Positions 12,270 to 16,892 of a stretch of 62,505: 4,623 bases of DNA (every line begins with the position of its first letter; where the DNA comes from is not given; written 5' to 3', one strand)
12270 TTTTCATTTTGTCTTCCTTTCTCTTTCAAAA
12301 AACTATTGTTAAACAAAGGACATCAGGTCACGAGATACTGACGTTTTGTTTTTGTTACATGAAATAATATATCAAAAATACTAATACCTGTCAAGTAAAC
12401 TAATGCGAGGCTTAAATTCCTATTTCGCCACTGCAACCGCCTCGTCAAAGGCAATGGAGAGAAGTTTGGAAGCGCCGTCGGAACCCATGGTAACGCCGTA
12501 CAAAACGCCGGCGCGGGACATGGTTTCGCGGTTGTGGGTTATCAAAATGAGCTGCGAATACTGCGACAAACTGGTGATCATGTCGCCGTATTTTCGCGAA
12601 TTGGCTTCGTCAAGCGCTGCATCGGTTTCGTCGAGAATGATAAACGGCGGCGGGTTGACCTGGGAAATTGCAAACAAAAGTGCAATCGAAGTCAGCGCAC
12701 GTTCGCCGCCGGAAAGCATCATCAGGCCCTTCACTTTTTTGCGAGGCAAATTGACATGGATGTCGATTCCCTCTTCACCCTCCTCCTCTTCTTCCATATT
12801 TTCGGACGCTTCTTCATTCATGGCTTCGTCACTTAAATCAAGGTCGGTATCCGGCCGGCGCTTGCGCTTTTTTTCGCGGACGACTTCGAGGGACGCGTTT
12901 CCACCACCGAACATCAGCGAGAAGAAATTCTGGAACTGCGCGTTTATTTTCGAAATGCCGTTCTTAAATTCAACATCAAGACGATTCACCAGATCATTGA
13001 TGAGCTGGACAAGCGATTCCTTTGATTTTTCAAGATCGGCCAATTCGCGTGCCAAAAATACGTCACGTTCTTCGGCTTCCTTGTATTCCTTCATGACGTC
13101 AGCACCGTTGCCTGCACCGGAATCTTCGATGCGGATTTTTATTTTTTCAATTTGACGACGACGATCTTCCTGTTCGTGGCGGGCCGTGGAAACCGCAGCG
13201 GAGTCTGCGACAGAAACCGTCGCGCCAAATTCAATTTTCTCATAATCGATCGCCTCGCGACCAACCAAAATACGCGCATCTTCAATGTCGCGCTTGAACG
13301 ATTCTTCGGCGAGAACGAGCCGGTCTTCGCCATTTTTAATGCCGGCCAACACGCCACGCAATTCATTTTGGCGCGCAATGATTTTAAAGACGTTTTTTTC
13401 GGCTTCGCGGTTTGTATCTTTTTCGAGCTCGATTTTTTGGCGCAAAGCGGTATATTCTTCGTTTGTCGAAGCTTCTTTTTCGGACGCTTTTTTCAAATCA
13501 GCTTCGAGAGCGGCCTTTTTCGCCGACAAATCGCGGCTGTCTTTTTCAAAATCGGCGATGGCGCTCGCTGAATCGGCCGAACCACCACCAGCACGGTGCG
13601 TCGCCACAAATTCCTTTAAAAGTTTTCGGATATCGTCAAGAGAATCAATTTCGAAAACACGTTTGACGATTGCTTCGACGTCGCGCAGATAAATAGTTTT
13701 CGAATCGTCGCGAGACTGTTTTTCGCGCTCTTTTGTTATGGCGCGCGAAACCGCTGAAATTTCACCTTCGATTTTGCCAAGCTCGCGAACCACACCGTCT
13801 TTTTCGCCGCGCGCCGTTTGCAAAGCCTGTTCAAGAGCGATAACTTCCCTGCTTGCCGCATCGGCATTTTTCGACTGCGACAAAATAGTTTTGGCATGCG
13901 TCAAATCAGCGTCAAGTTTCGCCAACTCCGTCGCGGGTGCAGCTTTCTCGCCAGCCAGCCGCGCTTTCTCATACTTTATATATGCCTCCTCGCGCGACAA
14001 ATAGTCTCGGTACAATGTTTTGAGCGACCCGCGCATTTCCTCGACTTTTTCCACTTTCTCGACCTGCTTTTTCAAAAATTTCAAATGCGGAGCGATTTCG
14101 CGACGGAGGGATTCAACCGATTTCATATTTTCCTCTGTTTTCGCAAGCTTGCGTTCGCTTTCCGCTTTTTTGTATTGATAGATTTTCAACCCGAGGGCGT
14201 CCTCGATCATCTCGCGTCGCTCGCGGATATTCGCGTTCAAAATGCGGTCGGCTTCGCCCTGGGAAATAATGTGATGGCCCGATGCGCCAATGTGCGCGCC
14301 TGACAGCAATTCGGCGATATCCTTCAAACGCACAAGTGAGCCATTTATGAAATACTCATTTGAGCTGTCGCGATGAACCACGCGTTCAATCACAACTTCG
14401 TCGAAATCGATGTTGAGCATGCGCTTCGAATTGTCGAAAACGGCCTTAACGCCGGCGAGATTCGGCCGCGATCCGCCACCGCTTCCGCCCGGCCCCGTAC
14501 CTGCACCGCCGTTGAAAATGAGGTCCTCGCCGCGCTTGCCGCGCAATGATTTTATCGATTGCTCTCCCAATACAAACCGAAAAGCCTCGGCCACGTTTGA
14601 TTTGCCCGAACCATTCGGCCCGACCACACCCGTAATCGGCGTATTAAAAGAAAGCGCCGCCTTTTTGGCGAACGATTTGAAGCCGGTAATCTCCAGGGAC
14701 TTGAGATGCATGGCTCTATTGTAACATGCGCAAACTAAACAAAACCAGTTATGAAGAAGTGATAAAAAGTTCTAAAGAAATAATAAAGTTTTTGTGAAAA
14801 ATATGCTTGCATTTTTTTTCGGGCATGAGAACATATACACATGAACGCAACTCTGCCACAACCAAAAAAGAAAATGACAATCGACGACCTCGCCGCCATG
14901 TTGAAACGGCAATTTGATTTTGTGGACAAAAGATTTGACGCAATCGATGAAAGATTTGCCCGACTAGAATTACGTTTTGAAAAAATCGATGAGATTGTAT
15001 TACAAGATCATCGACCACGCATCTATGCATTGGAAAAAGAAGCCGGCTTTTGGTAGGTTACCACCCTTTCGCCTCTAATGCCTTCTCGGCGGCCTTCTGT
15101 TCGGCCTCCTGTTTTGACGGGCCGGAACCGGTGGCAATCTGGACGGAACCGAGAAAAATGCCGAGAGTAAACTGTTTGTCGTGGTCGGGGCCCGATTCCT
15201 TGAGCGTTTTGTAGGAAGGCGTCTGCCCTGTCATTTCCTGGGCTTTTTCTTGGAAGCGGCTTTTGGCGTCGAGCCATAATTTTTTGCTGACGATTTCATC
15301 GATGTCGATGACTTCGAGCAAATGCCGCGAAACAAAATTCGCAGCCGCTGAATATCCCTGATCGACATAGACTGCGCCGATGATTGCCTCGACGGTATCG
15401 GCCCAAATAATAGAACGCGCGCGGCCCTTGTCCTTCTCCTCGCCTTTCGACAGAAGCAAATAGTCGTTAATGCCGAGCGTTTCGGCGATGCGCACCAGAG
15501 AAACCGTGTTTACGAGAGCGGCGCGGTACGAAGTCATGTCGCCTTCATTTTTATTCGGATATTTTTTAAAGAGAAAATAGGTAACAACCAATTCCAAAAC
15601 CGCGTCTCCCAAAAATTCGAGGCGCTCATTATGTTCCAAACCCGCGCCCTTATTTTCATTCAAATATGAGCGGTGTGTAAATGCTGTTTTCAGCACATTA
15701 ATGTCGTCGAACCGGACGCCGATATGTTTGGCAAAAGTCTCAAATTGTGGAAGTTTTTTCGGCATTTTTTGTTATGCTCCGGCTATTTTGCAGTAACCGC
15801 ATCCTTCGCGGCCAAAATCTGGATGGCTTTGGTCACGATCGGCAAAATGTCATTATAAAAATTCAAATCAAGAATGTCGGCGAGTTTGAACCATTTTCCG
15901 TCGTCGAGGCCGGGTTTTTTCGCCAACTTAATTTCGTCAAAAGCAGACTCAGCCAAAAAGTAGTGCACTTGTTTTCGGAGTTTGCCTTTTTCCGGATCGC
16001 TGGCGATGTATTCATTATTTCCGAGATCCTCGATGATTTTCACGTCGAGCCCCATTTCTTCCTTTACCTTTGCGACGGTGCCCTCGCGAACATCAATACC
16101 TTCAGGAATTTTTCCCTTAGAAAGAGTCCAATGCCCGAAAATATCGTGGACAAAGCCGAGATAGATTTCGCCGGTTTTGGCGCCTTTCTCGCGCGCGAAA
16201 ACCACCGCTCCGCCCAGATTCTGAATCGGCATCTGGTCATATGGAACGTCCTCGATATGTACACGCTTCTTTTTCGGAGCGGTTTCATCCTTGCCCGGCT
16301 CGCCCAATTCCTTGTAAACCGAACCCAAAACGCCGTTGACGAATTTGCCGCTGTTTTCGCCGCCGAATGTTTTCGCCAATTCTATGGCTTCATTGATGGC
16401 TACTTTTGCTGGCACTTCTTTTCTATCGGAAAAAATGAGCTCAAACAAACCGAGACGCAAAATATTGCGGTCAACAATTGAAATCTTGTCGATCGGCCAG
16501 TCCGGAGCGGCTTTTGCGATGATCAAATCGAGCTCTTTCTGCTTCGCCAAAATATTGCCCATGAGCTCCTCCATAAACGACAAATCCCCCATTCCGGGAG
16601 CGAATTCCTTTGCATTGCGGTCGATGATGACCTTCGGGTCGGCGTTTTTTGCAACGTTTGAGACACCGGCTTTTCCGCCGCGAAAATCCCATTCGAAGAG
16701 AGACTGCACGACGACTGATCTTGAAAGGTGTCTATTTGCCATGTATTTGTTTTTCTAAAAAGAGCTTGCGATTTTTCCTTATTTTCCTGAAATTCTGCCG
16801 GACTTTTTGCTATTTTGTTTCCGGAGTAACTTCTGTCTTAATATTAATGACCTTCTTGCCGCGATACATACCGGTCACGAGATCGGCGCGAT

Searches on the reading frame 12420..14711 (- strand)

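Call 45: search_protein_families(library=pfam, max_evalue=0.01, proteins=[window:12420-14711:-])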
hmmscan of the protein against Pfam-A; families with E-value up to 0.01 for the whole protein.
window:12420-14711:- (763 aa): 5 families
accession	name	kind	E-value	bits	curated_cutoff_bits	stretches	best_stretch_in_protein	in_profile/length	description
PF02463.25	SMC_N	-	8.2e-63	212.2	40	1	2-748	1-219/220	RecF/RecN/SMC N terminal domain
PF13476.12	AAA_23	-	5e-15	57.1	27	1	5-206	1-193/201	AAA domain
PF13175.12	AAA_15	-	7.9e-10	39.3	32.1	1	1-301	1-208/374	AAA ATPase domain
PF13304.12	AAA_21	-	1.2e-08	35.8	27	1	26-62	1-26/304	AAA domain, putative AbiEii toxin, Type IV TA system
PF00005.33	ABC_tran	-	3.1e-05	25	25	0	26-44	13-31/137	ABC transporter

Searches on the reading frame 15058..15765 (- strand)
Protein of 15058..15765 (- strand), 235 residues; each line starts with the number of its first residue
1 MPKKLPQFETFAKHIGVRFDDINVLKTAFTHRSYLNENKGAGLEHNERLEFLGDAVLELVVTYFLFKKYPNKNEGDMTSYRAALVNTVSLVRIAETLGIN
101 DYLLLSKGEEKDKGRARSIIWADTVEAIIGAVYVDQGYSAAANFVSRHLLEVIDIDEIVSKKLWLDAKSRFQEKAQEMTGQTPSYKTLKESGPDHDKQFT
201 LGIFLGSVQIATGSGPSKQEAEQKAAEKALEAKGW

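Call 45: search_protein_families(library=pfam, max_evalue=0.01, proteins=[window:15058-15765:-])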
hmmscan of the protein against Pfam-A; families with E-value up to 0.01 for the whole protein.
window:15058-15765:- (235 aa): 5 families
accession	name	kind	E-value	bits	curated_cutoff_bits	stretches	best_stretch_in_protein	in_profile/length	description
PF14622.11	Ribonucleas_3_3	-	2.4e-39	134.8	35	1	22-151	2-126/128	Ribonuclease-III-like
PF00636.31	Ribonuclease_3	-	2.5e-26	92.8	27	1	47-137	1-102/102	Ribonuclease III domain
PF00035.32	dsrm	-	5.7e-16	59.3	23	1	167-231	1-64/66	Double-stranded RNA binding motif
PF22935.1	RM44_endonuclase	-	3.8e-09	37.2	27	1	11-131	9-138/139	Large ribosomal subunit protein mL44, endonuclease domain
PF24995.1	DSRM_2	-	0.0099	16.8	27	0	198-231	42-75/79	dsRNA binding domain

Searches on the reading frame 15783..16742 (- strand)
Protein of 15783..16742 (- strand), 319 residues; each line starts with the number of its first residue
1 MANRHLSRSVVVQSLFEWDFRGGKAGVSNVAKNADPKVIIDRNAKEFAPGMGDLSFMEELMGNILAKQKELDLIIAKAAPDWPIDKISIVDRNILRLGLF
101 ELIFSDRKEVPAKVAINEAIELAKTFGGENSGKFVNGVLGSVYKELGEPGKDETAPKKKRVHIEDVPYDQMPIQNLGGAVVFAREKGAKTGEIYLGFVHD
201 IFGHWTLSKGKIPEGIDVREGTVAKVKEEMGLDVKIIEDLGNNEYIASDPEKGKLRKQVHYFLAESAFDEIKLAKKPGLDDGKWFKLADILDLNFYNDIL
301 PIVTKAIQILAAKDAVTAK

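Call 45: search_protein_families(library=pfam, max_evalue=0.01, proteins=[window:15783-16742:-])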
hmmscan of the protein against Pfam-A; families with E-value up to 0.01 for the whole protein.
window:15783-16742:- (319 aa): 2 families
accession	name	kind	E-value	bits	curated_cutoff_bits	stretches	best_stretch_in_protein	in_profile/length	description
PF01029.23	NusB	-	5.9e-32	111.3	23.1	1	7-144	3-133/133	NusB family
PF00293.34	NUDIX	-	2.9e-07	31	21.1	1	202-297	27-125/134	NUDIX domain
